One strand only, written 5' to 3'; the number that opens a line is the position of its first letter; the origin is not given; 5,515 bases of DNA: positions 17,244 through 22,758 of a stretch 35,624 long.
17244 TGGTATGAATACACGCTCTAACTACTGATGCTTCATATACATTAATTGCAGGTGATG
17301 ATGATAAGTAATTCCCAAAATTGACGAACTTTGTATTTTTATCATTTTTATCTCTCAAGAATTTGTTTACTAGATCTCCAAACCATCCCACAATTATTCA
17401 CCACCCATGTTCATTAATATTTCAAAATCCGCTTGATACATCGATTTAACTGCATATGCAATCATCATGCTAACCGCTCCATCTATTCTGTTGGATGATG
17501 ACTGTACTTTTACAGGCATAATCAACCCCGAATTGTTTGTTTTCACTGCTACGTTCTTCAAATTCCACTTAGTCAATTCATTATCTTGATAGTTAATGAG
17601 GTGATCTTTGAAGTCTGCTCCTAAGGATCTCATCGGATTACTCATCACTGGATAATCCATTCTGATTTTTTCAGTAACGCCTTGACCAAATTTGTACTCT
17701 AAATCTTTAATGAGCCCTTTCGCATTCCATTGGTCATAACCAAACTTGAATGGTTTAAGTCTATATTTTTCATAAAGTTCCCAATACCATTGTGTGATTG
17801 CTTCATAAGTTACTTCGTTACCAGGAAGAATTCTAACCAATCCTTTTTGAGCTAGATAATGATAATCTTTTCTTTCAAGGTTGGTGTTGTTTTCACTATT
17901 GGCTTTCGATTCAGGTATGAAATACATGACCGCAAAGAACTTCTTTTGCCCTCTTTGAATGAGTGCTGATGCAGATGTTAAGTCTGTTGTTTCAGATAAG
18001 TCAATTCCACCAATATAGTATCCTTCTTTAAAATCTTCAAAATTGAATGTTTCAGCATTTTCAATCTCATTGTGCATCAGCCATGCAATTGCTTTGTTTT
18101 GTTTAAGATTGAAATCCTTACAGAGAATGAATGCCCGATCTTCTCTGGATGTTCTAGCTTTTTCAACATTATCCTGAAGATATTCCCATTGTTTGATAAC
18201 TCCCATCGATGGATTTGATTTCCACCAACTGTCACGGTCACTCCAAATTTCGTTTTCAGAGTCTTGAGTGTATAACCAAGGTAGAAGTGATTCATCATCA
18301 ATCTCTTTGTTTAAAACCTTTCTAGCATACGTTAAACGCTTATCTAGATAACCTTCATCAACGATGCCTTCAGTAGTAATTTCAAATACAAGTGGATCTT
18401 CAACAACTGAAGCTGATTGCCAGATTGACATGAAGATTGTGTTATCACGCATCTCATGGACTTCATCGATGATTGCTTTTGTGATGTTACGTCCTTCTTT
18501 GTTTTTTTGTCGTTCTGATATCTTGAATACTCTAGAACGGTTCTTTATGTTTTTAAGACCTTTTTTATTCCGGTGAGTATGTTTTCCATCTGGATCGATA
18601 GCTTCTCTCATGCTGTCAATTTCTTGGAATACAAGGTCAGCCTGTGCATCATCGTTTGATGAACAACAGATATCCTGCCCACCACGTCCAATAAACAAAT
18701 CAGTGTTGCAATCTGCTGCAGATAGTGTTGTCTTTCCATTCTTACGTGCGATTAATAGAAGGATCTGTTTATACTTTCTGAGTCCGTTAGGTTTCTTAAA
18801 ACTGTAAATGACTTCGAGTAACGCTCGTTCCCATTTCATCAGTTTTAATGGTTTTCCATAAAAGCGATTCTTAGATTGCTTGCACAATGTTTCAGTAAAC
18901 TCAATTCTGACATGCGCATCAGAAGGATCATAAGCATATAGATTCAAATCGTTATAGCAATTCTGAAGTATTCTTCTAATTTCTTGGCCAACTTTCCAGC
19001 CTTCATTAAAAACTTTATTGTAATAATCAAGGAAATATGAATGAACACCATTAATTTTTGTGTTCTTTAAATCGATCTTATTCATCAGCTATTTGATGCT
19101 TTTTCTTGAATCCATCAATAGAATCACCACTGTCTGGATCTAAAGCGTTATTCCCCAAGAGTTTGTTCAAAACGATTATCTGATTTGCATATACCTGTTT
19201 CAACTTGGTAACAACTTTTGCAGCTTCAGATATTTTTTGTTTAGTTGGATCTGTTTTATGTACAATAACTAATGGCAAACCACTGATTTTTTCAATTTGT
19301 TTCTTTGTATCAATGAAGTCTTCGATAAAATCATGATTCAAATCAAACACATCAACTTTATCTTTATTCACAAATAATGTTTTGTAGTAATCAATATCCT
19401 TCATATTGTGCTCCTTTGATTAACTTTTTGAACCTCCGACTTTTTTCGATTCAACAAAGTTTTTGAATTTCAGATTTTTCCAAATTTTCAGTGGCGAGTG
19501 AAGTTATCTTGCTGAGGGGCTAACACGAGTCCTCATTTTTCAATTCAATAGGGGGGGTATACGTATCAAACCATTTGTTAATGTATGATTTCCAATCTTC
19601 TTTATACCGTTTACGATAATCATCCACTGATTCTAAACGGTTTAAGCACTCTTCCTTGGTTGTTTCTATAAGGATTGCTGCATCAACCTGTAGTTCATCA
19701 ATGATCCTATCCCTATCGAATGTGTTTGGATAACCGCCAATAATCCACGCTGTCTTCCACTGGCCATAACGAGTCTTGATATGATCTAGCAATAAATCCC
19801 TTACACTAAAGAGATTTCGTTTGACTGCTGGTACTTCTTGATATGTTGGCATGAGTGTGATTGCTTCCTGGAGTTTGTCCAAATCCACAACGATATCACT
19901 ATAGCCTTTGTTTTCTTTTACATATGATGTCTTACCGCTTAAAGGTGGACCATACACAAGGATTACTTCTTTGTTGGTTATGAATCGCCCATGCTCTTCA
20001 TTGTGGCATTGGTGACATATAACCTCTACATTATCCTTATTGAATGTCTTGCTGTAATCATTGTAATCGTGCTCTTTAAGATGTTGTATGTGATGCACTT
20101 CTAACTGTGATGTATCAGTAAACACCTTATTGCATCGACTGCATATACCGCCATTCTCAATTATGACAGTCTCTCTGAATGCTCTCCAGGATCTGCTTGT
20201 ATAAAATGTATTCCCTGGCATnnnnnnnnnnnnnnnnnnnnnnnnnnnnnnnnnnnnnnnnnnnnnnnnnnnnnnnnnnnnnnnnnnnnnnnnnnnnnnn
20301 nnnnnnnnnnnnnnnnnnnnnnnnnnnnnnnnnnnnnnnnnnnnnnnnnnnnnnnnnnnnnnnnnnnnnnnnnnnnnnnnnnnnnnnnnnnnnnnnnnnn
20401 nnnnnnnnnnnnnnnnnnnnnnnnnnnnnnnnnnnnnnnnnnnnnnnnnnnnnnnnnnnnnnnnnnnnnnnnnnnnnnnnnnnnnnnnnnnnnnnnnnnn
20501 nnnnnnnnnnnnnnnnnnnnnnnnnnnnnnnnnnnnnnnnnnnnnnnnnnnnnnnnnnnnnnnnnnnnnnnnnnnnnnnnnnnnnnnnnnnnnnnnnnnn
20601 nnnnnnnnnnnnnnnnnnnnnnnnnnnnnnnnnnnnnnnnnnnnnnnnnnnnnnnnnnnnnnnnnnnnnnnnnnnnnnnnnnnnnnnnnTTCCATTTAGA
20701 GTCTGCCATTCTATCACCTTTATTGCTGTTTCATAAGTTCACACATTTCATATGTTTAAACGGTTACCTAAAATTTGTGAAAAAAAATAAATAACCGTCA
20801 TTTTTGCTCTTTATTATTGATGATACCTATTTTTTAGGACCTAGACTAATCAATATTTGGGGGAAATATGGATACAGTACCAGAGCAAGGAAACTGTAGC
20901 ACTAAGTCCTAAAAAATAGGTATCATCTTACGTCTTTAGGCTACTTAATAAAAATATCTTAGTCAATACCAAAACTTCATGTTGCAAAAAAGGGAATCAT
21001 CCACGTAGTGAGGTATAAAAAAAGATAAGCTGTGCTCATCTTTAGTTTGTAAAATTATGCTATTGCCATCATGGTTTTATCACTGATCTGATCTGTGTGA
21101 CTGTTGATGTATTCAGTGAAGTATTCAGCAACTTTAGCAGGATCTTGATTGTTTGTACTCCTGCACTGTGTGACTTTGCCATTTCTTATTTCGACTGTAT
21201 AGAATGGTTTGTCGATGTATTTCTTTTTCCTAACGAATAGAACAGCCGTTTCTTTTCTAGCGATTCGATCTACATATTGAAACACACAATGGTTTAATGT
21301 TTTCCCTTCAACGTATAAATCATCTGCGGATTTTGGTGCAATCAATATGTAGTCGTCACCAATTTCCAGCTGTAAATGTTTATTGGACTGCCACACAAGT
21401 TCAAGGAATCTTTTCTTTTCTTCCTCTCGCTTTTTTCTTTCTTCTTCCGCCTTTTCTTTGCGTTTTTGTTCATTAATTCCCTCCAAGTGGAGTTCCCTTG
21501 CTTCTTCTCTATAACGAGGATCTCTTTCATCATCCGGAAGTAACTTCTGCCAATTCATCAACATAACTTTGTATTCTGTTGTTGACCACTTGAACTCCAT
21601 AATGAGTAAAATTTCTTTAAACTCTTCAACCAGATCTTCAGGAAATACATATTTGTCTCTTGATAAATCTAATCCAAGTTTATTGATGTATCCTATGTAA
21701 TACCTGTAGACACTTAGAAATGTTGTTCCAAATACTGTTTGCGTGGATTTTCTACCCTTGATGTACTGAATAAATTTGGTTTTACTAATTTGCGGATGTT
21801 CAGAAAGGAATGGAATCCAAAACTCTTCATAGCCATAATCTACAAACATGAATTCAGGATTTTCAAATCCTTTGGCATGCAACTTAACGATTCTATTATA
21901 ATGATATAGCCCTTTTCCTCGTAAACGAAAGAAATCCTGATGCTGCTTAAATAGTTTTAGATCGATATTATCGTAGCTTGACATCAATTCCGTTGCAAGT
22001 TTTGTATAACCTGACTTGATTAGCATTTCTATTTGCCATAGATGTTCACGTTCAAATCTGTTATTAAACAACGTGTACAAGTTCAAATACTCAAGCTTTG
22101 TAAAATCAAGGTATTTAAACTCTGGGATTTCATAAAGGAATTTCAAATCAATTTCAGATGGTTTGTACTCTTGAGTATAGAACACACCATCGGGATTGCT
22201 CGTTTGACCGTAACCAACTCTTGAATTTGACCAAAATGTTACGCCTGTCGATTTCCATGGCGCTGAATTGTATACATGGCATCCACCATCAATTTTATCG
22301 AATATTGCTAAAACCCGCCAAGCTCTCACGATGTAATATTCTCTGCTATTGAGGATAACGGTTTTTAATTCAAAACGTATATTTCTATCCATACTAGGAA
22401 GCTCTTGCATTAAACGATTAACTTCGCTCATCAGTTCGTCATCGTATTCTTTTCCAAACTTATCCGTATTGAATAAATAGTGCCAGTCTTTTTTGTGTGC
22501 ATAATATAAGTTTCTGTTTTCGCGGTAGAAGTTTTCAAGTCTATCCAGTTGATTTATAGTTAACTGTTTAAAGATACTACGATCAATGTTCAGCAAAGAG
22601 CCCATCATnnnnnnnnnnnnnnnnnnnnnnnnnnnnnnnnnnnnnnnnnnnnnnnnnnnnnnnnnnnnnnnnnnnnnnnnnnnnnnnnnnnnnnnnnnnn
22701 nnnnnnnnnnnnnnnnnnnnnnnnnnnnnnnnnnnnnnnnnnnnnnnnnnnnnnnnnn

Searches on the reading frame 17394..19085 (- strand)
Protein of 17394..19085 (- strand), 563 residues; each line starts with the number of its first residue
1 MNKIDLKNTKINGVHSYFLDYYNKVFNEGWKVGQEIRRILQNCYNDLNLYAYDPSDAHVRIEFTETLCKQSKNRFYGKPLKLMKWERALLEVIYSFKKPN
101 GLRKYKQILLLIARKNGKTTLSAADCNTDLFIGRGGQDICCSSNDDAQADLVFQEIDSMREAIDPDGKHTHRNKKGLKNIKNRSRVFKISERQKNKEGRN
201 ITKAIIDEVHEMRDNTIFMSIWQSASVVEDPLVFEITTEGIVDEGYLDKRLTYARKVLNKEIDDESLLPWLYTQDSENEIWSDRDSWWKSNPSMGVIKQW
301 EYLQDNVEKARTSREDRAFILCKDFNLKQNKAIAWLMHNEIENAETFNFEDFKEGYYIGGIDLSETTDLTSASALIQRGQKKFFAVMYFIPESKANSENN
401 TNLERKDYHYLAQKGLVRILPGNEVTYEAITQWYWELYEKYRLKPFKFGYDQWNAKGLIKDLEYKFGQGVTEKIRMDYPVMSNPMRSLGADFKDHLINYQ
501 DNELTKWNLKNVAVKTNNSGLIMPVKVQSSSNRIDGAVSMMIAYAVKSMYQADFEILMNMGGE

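Call 30: search_dna_similar(query=window:17394-19085:-, collection=phages, mode=protein, max_rows=15)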
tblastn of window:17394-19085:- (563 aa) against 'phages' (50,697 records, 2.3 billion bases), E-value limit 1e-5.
Records with a match: 2631; places in all: 2631; records where one place covers at least 80% of the query: 1992.
Best place of each record, by identity: <60% 2631.
By first word of the organism name: Streptococcus 470; Lactococcus 398; Staphylococcus 277; Vibrio 219; Enterococcus 145; Paenibacillus 110; Gordonia 76; Lactobacillus 75; Bacillus 72; Mycobacterium 71; and 105 more.
By host as written in the record: - 320; Lactococcus lactis 235; Streptococcus thermophilus 130; Staphylococcus aureus 78; Ralstonia solanacearum 49; Gordonia terrae 3612 48; Mycobacterium smegmatis mc2 155 46; Enterococcus faecalis 43; and 776 more.
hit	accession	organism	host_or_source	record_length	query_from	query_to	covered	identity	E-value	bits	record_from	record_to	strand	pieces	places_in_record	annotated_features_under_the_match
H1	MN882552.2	Butyrivibrio virus Bo-Finn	Butyrivibrio fibrisolvens DSM 3071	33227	9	554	97%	41.5%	7e-123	404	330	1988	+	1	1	terminase | hypothetical protein | promoter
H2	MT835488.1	Bacteriophage sp.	human fecal samples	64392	15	558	97%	41.4%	4e-133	433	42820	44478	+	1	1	record has no annotation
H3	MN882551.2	Butyrivibrio virus Arian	Butyrivibrio fibrisolvens DSM 3071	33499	29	554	93%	42.1%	3e-123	405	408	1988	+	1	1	terminase large subunit | promoter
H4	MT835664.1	Bacteriophage sp.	human fecal samples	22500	50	561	91%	35.5%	5e-79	277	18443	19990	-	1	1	record has no annotation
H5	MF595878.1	Caldibacillus phage CBP1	Caldibacillus debilis GB1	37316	18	546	94%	33.3%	4e-83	289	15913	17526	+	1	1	terminase large subunit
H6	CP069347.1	Clostridioides phage pCD5401_3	soil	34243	16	562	97%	32.0%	1e-79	279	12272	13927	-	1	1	record has no annotation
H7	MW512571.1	Clostridioides phage CD2301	Clostridioides difficile CD2301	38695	16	562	97%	31.7%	1e-78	275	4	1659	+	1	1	terminase large submunit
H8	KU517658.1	Clostridium phage HM T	Clostridium saccharoperbutylacetonicum ...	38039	16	546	94%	32.5%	1e-74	264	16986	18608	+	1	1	terminase | hypothetical protein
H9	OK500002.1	Bacillus phage vB_BanS_Athena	Bacillus anthracis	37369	18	554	95%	32.0%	1e-83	290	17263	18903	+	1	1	putative terminase large subunit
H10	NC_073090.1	Bacillus phage vB_BanS_Athena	Bacillus anthracis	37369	18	554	95%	32.0%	1e-83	290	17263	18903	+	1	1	putative terminase large subunit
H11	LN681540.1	Clostridium phage phiCD506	Clostridium difficile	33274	16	562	97%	31.3%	3e-79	278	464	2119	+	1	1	putative phage terminase, large subunit | conserved protein of unknown function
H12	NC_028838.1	Clostridium phage phiCD506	Clostridium difficile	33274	16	562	97%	31.3%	3e-79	278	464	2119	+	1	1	terminase large subunit | hypothetical protein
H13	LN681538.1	Clostridium phage phiCD481-1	Clostridium difficile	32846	16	562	97%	31.3%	5e-79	277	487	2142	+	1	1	putative phage terminase, large subunit | conserved protein of unknown function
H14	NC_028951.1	Clostridium phage phiCD481-1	Clostridium difficile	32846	16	562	97%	31.3%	5e-79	277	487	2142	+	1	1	terminase large subunit | hypothetical protein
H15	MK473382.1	Clostridium phage JD032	Clostridioides difficile TW69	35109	16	562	97%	31.1%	2e-78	275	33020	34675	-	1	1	terminase large subunit | hypothetical protein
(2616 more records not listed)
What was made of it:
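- Tried and rejected: TerL is at most about 42% identical to known phages (call 30).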

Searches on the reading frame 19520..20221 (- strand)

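Call 92: search_protein_families(library=pfam, proteins=[window:19520-20221:-], max_evalue=0.01)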
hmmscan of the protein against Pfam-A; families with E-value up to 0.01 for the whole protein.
window:19520-20221:- (233 aa): 3 families
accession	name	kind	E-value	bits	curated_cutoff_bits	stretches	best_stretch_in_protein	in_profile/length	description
PF01844.29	HNH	-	2e-07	31.5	21.4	1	27-78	1-46/47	HNH endonuclease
PF00096.32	zf-C2H2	-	0.0028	18.4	25.2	1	27-47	3-23/23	Zinc finger, C2H2 type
PF13207.12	AAA_17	-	0.0044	17.7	27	0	91-209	2-131/136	AAA domain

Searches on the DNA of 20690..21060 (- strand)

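Call 14: search_dna_similar(query=window:20700-21060:-, collection=phages, mode=distant, max_rows=20)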
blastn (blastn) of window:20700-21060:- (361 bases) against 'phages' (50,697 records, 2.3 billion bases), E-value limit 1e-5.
No match.

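Call 54: search_rna_families(source=window, start=20690, end=21060, threshold=evalue, max_evalue=10)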
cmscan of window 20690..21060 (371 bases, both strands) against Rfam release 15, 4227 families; matches with E-value up to 10: 10.
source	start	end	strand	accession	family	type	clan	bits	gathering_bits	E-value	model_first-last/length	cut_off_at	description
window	20819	20927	+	RF01418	HIV_POL-1_SL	Cis-reg;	-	38.5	54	2.6e-06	1-113/113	no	HIV pol-1 stem loop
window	20825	20921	-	RF04239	mir-4679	Gene; miRNA;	-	25.1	88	0.012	1-75/75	no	mir-4679 microRNA precursor family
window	20825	20921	+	RF04239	mir-4679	Gene; miRNA;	-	22.3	88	0.068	1-75/75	no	mir-4679 microRNA precursor family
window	20818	20928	-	RF04133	MIR2646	Gene; miRNA;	-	21.6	245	0.012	1-256/256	no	MIR2646 microRNA precursor family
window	20696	20791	-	RF01873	PISRT1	Gene; lncRNA;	-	19.2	70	3.5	1-107/107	no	Polled intersex syndrome regulated transcript 1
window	20817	20929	+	RF04170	MIR7723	Gene; miRNA;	-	17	200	0.53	1-235/235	no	MIR7723 microRNA precursor family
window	20922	21053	+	RF02053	STnc430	Gene; sRNA;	-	15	47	8.5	1-162/162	no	Enterobacterial sRNA STnc430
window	20780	20876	-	RF02278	Betaproteobacteria_toxic_sRNA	Gene; sRNA;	-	14.5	50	2.2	1-64/64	no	Betaproteobacteria toxic small RNA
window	20818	20930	+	RF04127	MIR8007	Gene; miRNA;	-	12.2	195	7.8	1-226/226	no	MIR8007 microRNA precursor family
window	20780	20811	-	RF01419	IsrR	Gene; antisense;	-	10.8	52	7.3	149-180/187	no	Antisense RNA which regulates isiA expression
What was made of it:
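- On P1/P7 c4 RNA family or any other curated RNA family (Rfam): Permissive mode on 20690-21060 returns only generic long-hairpin matches (call 54).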

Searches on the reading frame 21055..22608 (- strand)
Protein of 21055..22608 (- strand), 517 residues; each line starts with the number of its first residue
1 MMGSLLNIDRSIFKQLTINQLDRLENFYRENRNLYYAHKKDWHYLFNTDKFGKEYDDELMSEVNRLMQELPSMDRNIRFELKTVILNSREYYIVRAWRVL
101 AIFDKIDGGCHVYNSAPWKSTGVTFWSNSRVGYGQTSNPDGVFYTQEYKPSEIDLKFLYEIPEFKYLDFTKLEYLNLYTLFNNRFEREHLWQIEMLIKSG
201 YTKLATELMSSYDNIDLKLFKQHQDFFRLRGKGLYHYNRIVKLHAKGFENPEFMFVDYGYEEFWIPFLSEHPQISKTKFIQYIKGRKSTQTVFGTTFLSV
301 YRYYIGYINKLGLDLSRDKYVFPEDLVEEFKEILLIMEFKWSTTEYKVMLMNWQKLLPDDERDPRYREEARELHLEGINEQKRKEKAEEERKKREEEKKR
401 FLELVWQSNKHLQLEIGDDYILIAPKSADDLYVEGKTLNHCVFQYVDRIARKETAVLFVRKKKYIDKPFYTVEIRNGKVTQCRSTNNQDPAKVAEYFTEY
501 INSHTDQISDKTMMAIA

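Call 21: find_related_loci(query=window:21055-22608:-, collection=viral_contigs, flank=10000)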
Query window:21055-22608:- (517 aa) in viral_contigs; peptide patterns used: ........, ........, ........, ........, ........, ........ (x = any residue, [..] = any of these).
7 stretches matched a pattern; 2 encode a relative of the query (tblastn E <= 1e-3); 2 distinct loci.
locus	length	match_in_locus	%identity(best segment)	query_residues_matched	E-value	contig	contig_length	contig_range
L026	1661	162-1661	91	1-500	0e+0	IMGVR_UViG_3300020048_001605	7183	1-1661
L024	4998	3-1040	81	175-517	0e+0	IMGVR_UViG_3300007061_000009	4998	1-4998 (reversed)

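Call 42: search_protein_families(library=pfam, proteins=[window:21055-22608:-], max_evalue=0.01)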
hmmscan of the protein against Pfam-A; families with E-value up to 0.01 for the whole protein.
window:21055-22608:- (517 aa): 1 family
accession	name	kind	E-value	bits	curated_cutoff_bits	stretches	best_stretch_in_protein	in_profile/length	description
PF14284.11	PcfJ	-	1.8e-26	93.1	25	1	303-491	4-139/147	PcfJ-like protein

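Call 43: search_protein_families(library=phrogs, proteins=[window:21055-22608:-], max_evalue=0.001)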
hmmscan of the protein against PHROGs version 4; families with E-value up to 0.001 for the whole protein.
window:21055-22608:- (517 aa): 8 families
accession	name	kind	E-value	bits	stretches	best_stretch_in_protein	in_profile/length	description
phrog_8470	-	unknown function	1.8e-31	110.6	1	281-505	373-552/567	-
phrog_3169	-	unknown function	4.3e-24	86.4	1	395-493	357-454/474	-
phrog_7484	-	unknown function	6.1e-24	85.6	1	391-498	329-437/450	-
phrog_9253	-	unknown function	5.2e-10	39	1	418-475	700-757/819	-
phrog_9653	-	unknown function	1.8e-09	38.3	1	398-504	258-362/373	-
phrog_3200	-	unknown function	1.6e-07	31.2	1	408-477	573-642/683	-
phrog_28566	-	unknown function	5.1e-07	30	1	407-480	295-368/406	-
phrog_16315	-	unknown function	7e-05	22.6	1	398-488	407-499/532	-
